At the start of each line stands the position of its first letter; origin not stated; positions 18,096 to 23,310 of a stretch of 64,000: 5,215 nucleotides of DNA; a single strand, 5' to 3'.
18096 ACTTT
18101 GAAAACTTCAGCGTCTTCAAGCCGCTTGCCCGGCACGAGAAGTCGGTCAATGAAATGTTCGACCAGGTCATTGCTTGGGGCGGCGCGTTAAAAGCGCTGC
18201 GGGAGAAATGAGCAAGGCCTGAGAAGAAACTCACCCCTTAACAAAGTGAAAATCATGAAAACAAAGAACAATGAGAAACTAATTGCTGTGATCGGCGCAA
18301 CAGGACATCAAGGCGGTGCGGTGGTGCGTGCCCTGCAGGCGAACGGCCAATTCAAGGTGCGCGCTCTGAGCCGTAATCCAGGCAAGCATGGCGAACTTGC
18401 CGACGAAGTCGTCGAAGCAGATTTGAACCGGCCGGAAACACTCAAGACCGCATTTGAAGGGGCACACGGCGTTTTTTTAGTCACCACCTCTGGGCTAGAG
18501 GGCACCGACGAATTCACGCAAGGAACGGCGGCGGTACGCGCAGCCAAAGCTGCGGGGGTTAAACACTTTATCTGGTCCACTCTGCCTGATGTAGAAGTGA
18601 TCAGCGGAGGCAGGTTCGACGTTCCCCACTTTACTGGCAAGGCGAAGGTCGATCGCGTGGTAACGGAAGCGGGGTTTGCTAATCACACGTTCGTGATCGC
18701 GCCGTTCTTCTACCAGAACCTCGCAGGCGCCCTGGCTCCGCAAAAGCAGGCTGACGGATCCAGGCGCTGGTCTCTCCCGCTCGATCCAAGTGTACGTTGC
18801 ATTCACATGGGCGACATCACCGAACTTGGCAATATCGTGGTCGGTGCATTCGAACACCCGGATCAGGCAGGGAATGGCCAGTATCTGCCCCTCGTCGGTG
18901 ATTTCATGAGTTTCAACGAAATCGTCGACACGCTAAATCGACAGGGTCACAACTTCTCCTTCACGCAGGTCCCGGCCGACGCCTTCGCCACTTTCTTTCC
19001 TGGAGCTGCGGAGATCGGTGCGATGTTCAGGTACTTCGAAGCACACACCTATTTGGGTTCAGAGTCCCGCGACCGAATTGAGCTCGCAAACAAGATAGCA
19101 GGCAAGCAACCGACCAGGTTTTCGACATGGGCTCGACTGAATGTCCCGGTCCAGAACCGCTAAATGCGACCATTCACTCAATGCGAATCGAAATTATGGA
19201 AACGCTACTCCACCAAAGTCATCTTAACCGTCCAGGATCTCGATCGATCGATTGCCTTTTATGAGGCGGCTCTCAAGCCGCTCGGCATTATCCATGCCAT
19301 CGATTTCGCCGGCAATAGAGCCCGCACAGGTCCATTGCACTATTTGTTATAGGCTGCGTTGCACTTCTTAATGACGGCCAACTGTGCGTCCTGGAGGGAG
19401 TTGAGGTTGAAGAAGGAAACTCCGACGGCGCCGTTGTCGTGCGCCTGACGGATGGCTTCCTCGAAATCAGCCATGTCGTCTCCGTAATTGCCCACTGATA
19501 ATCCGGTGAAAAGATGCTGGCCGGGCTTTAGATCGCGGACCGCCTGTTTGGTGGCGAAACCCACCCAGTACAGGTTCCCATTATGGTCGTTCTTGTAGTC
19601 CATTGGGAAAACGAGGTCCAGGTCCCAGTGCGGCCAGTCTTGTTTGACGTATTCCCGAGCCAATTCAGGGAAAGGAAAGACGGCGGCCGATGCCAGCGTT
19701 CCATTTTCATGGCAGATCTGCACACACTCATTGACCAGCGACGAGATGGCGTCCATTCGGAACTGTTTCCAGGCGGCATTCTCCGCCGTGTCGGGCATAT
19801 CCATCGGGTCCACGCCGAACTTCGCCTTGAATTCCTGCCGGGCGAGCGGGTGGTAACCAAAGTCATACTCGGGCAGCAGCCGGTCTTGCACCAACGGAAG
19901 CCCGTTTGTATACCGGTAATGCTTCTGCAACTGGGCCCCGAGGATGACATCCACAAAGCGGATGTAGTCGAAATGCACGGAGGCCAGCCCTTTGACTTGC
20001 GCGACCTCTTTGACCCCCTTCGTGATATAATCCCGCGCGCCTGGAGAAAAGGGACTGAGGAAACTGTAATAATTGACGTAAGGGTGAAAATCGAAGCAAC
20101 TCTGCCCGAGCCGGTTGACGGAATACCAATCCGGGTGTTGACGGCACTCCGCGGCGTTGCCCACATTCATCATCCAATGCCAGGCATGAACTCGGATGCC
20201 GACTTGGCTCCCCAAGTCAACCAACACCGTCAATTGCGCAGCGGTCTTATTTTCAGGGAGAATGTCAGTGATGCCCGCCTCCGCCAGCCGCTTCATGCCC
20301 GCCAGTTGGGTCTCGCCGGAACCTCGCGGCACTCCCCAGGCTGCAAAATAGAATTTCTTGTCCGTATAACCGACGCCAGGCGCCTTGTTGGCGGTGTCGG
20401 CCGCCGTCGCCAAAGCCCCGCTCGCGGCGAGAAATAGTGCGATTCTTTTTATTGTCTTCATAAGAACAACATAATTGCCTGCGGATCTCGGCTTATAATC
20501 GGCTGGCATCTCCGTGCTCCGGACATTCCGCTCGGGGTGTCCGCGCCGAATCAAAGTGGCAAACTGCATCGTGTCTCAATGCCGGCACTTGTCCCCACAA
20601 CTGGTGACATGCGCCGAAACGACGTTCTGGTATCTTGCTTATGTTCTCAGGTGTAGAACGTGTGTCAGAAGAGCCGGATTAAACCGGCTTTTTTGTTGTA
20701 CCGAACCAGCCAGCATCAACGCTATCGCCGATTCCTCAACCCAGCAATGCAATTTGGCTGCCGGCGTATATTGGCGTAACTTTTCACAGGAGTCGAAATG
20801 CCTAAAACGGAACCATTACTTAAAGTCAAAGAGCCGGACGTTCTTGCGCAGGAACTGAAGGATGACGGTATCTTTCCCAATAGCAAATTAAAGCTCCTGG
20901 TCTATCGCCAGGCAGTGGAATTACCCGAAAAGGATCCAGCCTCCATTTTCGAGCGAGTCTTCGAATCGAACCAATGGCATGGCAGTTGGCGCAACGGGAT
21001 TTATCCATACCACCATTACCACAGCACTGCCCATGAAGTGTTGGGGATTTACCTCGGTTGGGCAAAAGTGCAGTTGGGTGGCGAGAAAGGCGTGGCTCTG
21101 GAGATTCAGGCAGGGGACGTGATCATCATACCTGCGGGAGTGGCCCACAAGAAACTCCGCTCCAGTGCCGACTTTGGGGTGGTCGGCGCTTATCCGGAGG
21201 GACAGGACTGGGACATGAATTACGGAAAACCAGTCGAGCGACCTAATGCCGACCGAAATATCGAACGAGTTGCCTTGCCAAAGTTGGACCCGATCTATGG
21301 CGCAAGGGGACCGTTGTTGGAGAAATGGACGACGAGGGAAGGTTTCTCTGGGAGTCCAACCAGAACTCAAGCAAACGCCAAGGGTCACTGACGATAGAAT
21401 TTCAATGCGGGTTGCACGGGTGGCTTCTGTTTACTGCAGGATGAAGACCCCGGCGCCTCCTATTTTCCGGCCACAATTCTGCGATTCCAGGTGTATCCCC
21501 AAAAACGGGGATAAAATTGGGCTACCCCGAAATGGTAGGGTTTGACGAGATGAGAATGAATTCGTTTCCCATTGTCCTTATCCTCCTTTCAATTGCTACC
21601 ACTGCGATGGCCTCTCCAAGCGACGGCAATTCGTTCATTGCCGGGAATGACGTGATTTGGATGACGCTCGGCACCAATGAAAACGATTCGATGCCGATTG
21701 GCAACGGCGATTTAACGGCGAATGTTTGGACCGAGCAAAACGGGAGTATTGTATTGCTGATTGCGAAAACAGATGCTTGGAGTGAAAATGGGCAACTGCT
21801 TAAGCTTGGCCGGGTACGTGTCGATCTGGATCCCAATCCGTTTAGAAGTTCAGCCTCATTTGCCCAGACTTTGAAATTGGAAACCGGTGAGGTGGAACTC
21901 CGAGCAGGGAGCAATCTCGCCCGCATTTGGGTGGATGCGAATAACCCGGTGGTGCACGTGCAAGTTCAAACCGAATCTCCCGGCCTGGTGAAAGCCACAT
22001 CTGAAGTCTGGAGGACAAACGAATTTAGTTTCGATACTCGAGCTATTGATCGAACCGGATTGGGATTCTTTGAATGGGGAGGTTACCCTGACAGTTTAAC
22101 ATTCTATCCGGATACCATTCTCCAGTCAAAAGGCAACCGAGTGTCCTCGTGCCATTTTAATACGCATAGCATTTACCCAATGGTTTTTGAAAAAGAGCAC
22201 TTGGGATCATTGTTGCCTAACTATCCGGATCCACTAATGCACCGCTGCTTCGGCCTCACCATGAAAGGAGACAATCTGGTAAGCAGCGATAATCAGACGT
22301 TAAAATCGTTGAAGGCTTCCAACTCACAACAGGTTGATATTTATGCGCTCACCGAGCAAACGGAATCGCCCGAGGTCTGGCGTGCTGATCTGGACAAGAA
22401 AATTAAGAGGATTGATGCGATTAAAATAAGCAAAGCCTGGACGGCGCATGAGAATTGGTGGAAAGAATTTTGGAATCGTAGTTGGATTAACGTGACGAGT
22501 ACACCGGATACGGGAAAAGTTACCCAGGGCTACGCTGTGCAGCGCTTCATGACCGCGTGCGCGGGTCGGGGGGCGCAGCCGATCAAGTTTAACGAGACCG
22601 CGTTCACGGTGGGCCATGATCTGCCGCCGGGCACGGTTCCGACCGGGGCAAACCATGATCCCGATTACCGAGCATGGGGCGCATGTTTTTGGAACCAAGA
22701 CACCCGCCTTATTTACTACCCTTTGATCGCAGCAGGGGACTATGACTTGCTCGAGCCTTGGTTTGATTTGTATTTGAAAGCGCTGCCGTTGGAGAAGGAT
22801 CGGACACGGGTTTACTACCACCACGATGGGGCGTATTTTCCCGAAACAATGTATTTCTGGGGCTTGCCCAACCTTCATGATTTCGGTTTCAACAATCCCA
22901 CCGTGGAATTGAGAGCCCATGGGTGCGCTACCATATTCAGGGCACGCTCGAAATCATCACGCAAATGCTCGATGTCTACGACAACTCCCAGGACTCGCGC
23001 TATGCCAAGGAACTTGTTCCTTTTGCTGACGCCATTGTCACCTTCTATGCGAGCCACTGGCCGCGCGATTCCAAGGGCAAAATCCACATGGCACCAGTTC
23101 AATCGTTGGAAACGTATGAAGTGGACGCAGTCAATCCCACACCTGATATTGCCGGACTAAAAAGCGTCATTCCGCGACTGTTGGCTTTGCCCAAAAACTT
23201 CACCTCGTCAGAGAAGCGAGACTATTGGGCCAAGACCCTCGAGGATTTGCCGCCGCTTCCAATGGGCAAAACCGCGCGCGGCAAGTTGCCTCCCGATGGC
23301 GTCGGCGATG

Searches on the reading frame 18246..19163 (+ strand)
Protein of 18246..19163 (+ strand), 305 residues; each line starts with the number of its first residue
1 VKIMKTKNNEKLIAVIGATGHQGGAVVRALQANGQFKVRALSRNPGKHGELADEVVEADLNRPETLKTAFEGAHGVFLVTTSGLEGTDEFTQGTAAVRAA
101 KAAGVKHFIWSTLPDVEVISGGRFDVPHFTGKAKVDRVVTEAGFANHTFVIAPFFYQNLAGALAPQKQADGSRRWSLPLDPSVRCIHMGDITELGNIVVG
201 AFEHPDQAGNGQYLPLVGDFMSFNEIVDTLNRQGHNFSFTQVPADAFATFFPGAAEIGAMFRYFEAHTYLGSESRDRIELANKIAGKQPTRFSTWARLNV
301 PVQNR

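Call 13: search_protein_families(library=pfam, proteins=[window:18246-19163:+])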
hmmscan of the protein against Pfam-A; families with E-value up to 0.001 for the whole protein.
window:18246-19163:+ (305 aa): 4 families
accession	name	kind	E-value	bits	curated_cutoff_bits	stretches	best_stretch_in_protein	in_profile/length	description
PF05368.20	NmrA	-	1.2e-58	199.6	27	1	10-272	2-275/298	NmrA-like family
PF13460.12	NAD_binding_10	-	1.1e-18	68.2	27.2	1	17-124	1-109/184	NAD(P)H-binding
PF01370.27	Epimerase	-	0.00034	20.5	20.9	1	13-78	1-70/240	NAD dependent epimerase/dehydratase family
PF03807.23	F420_oxidored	-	0.00075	20.5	21.6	0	13-56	2-45/94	NADP oxidoreductase coenzyme F420-dependent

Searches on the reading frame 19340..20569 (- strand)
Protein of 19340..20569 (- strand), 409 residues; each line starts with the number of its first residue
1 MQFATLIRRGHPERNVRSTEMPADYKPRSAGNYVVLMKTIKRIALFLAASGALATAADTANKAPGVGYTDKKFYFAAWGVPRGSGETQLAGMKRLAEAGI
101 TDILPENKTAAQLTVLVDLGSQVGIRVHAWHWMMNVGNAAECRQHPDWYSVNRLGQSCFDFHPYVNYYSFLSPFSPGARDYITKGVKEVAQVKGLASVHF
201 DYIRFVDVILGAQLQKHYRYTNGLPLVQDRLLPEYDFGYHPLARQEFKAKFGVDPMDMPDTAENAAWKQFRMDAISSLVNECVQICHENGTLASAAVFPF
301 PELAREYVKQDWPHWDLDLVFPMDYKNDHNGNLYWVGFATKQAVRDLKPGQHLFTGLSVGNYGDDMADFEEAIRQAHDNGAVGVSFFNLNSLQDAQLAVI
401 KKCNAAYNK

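Call 13: search_protein_families(library=pfam, proteins=[window:19340-20569:-])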
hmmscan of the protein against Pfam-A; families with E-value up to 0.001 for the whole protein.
window:19340-20569:- (409 aa): 2 families
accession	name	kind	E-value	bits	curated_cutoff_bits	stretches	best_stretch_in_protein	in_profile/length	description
PF02638.21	GHL10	-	1.8e-10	40.9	27.9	1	107-316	66-248/311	Glycosyl hydrolase-like 10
PF13200.12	DUF4015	-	0.00021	20.9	27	1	166-325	110-226/313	Putative glycosyl hydrolase domain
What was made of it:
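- Checked: An aldehyde dehydrogenase lies at 9092-10534 (-) and a GHL10-like gene at 19340-20569 (-) (call 13).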

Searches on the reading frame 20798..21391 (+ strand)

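Call 13: search_protein_families(library=pfam, proteins=[window:20798-21391:+])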
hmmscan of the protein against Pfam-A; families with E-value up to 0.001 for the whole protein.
window:20798-21391:+ (197 aa): 2 families
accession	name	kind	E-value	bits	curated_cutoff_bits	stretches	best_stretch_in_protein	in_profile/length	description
PF07883.17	Cupin_2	-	0.00017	21.7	27.2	1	72-118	13-55/70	Cupin domain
PF00190.28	Cupin_1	-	0.00088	19.3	22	0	73-117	49-97/151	Cupin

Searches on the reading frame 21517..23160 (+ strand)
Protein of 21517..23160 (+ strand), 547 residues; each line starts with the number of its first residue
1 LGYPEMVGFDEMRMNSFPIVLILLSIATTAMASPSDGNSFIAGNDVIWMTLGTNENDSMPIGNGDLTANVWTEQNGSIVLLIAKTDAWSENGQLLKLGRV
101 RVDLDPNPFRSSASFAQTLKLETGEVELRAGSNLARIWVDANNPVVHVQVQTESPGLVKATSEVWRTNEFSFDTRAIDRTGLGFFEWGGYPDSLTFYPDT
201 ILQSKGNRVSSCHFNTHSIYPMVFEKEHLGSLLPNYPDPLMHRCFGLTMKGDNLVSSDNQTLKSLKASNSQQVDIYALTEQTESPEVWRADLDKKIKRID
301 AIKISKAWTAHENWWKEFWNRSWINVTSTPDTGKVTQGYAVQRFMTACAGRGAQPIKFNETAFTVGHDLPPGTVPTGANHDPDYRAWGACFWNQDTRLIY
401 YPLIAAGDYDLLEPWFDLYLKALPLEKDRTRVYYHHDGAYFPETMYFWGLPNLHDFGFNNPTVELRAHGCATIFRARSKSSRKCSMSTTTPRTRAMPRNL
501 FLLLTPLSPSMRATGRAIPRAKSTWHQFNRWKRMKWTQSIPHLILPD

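Call 13: search_protein_families(library=pfam, proteins=[window:21517-23160:+])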
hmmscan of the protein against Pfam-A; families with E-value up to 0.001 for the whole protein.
window:21517-23160:+ (547 aa): 1 family
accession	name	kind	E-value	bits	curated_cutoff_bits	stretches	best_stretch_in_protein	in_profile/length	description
PF18961.6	DUF5703_N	-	3.7e-76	257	26.7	1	47-324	1-287/287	Domain of unknown function (DUF5703)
